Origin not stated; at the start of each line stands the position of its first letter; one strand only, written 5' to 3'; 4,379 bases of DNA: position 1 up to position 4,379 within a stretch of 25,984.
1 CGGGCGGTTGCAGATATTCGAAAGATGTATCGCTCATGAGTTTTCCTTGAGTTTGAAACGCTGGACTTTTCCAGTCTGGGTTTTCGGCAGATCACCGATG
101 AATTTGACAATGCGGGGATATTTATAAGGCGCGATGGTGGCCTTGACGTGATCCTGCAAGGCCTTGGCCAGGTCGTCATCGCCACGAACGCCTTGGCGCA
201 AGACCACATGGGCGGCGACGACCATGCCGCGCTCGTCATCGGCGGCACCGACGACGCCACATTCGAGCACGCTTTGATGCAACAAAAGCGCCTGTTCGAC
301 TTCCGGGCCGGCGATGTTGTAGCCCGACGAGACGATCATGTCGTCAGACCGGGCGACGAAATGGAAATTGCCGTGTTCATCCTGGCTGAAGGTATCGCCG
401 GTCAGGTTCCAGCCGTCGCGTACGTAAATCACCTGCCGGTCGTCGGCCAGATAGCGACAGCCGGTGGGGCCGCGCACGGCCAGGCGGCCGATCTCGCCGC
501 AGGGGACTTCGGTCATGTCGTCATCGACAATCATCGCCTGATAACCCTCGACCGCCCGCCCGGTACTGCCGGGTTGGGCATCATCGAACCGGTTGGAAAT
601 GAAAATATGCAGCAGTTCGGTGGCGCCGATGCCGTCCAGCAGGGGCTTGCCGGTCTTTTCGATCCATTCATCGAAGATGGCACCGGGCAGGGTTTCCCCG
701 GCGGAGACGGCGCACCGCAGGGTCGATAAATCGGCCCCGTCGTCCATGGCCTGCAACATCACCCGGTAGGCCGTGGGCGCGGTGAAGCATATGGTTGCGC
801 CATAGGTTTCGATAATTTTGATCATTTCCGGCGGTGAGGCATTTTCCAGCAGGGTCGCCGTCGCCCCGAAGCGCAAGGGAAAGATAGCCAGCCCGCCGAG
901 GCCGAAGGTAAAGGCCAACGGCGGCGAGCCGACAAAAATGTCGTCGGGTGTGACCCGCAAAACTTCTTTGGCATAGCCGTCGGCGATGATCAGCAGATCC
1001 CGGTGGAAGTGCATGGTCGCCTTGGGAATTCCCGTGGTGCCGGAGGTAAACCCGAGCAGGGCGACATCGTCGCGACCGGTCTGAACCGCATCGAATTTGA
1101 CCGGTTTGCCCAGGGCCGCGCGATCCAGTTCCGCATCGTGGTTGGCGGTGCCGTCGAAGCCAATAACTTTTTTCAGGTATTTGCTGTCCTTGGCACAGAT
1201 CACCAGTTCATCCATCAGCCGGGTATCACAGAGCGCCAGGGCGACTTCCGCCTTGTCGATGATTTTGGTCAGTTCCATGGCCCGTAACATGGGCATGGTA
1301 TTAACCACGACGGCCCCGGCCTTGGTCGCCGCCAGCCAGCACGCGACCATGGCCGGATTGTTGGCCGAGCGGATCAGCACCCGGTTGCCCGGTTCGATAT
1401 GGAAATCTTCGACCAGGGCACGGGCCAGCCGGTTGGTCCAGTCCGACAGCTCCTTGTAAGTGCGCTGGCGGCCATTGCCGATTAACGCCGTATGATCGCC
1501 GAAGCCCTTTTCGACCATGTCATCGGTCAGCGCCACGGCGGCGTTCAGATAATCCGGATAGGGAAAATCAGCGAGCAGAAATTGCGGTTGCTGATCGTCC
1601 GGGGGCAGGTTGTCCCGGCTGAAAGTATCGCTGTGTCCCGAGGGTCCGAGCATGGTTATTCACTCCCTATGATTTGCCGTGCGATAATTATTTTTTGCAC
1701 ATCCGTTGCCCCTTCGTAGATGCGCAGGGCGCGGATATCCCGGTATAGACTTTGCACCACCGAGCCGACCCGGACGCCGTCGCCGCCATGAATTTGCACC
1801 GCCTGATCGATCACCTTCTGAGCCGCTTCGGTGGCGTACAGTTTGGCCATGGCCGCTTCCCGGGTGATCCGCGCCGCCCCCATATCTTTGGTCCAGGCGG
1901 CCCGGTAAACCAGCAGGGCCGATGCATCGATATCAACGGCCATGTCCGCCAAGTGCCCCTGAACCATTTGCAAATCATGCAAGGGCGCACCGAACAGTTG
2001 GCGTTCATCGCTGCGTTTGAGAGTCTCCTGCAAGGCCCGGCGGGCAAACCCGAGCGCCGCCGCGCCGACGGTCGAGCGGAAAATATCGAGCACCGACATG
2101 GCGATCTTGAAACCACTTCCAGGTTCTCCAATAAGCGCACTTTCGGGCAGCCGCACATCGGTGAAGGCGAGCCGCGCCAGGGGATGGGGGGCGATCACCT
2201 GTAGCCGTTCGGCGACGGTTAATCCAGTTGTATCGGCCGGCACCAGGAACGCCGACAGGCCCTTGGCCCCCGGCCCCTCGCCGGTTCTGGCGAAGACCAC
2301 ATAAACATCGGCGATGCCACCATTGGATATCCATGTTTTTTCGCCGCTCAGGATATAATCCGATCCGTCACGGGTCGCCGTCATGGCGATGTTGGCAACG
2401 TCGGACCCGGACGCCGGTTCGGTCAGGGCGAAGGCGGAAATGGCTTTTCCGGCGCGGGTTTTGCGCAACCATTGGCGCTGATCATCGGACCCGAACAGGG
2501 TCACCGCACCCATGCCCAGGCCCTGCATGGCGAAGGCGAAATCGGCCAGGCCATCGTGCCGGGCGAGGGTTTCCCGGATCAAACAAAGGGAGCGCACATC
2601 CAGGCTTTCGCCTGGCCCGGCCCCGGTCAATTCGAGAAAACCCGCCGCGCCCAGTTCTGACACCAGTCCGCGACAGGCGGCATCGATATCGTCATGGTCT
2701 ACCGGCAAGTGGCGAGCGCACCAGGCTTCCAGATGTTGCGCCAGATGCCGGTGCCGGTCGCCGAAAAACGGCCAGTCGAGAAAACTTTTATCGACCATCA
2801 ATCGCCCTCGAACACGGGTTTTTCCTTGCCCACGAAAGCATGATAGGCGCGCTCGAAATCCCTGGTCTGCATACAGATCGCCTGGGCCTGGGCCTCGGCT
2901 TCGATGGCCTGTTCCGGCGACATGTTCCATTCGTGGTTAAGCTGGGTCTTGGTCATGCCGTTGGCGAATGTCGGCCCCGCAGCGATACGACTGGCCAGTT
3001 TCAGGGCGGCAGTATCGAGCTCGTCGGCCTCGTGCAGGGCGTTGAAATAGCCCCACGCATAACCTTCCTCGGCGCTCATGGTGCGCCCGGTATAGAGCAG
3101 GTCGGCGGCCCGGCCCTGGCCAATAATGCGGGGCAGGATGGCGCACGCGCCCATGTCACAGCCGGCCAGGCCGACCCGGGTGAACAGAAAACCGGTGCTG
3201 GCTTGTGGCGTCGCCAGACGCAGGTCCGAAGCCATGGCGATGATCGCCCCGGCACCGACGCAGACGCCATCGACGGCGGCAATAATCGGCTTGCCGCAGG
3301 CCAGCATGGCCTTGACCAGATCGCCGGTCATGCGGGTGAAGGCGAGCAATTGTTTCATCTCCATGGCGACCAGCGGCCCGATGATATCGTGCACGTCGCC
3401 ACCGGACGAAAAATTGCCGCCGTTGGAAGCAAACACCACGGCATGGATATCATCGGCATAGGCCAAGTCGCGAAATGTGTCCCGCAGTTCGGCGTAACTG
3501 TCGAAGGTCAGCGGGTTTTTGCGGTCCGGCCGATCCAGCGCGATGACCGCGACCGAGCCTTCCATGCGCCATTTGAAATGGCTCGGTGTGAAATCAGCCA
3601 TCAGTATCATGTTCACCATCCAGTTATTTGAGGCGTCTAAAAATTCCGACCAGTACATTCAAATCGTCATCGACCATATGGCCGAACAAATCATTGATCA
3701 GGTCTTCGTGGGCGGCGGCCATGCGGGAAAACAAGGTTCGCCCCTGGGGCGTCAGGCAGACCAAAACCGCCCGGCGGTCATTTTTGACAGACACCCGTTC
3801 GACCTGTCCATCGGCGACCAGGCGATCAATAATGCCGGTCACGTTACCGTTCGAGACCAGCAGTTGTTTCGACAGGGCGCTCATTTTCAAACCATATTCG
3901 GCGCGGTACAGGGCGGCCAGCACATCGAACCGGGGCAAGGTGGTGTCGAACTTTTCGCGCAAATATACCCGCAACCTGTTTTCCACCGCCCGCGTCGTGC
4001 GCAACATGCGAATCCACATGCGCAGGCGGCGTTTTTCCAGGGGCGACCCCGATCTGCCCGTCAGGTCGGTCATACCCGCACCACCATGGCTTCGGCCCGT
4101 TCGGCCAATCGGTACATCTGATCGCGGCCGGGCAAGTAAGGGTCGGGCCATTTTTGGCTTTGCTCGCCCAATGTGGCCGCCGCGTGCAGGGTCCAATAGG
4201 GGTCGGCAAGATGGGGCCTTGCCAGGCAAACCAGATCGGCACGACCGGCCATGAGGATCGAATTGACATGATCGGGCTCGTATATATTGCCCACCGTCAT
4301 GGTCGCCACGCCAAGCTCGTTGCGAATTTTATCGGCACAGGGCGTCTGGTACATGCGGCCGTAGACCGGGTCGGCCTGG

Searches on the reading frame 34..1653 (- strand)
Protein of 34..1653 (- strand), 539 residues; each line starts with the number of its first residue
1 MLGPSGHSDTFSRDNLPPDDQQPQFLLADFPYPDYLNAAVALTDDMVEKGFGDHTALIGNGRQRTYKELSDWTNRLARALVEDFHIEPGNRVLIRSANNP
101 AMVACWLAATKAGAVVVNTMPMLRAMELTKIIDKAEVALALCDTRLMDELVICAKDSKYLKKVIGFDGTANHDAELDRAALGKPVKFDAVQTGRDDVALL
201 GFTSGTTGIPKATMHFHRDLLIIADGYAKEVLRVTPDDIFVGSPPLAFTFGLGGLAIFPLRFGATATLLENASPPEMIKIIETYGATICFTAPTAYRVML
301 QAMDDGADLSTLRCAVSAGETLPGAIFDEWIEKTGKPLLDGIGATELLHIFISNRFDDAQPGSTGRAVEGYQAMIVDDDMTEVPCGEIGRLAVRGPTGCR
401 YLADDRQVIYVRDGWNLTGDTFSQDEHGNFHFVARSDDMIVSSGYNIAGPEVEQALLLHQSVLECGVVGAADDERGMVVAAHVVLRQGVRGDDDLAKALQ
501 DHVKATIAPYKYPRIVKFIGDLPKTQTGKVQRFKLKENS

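Call 4: search_protein_families(library=pfam, proteins=[window:34-1653:-])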
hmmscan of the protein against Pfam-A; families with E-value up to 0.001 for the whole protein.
window:34-1653:- (539 aa): 2 families
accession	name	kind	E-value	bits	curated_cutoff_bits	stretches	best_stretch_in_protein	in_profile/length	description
PF00501.34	AMP-binding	-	6e-69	233.1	29.9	1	50-397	7-378/384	AMP-binding enzyme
PF13193.12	AMP-binding_C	-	5.4e-21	75.7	24.5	1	451-529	1-76/76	AMP-binding enzyme C-terminal domain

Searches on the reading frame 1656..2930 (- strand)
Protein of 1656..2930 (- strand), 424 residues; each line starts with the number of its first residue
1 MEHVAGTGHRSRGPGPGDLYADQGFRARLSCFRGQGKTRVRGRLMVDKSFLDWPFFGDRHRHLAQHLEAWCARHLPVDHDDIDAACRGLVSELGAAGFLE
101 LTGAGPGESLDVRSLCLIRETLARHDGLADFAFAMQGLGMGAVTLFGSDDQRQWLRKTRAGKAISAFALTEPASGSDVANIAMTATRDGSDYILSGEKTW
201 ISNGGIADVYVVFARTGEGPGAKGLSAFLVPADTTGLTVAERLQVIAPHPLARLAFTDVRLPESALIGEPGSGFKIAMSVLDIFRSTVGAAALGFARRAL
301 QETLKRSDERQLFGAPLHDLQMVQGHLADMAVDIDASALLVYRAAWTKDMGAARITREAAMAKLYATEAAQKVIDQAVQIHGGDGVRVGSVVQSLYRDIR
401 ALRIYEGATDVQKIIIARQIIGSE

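Call 4: search_protein_families(library=pfam, proteins=[window:1656-2930:-])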
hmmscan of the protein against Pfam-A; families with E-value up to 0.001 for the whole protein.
window:1656-2930:- (424 aa): 5 families
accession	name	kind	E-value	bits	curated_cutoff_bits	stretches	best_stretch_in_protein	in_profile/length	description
PF00441.29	Acyl-CoA_dh_1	-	2.2e-45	154.9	22.4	1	271-420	1-149/150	Acyl-CoA dehydrogenase, C-terminal domain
PF02770.24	Acyl-CoA_dh_M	-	1.3e-24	86.6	33.3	1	166-259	1-97/97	Acyl-CoA dehydrogenase, middle domain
PF08028.16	Acyl-CoA_dh_2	-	1.6e-19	70.9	22.7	1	287-407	2-131/134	Acyl-CoA dehydrogenase, C-terminal domain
PF02771.21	Acyl-CoA_dh_N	-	1e-06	29.5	22.9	1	58-161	2-112/113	Acyl-CoA dehydrogenase, N-terminal domain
PF21343.2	ACAD9-ACADV_C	-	4.7e-05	24.1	27.8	1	314-380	29-95/120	ACAD9/ACADV, C-terminal domain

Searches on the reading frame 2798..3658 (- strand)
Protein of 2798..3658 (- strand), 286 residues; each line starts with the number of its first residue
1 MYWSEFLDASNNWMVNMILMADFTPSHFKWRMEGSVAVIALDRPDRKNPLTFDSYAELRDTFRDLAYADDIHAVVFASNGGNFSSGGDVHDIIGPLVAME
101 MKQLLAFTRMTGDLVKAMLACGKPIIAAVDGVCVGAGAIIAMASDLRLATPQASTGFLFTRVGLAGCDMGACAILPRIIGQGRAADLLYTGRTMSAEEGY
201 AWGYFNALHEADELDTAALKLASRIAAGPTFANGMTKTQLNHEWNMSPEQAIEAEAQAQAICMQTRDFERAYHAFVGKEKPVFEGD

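Call 4: search_protein_families(library=pfam, proteins=[window:2798-3658:-])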
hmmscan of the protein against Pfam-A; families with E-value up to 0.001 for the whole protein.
window:2798-3658:- (286 aa): 2 families
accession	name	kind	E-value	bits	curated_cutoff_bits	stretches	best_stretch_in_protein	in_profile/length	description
PF00378.25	ECH_1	-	1.1e-40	140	27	1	33-285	3-250/251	Enoyl-CoA hydratase/isomerase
PF16113.10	ECH_2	-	1.3e-22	81.2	27.2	1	37-274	2-237/335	Enoyl-CoA hydratase/isomerase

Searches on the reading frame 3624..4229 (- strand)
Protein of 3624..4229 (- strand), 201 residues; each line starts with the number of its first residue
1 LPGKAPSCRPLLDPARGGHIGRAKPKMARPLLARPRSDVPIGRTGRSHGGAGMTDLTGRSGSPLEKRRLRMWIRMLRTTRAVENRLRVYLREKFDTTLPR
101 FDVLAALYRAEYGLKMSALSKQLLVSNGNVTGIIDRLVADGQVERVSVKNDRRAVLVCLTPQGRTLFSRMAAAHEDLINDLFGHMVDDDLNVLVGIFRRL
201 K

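Call 4: search_protein_families(library=pfam, proteins=[window:3624-4229:-])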
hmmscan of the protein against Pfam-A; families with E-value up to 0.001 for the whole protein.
window:3624-4229:- (201 aa): 4 families
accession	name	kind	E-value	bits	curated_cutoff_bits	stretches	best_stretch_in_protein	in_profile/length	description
PF12802.13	MarR_2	-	7.8e-11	42.4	27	1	95-154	2-61/61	MarR family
PF01047.28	MarR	-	5.2e-10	39.5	24.6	1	97-155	2-59/59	MarR family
PF13601.12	HTH_34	-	1.4e-06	28.8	27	1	100-173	2-75/80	Winged helix DNA-binding domain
PF22381.2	Staph_reg_Sar_Rot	-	4.5e-05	23.9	27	1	89-170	5-85/85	Transcriptional regulator SarA/Rot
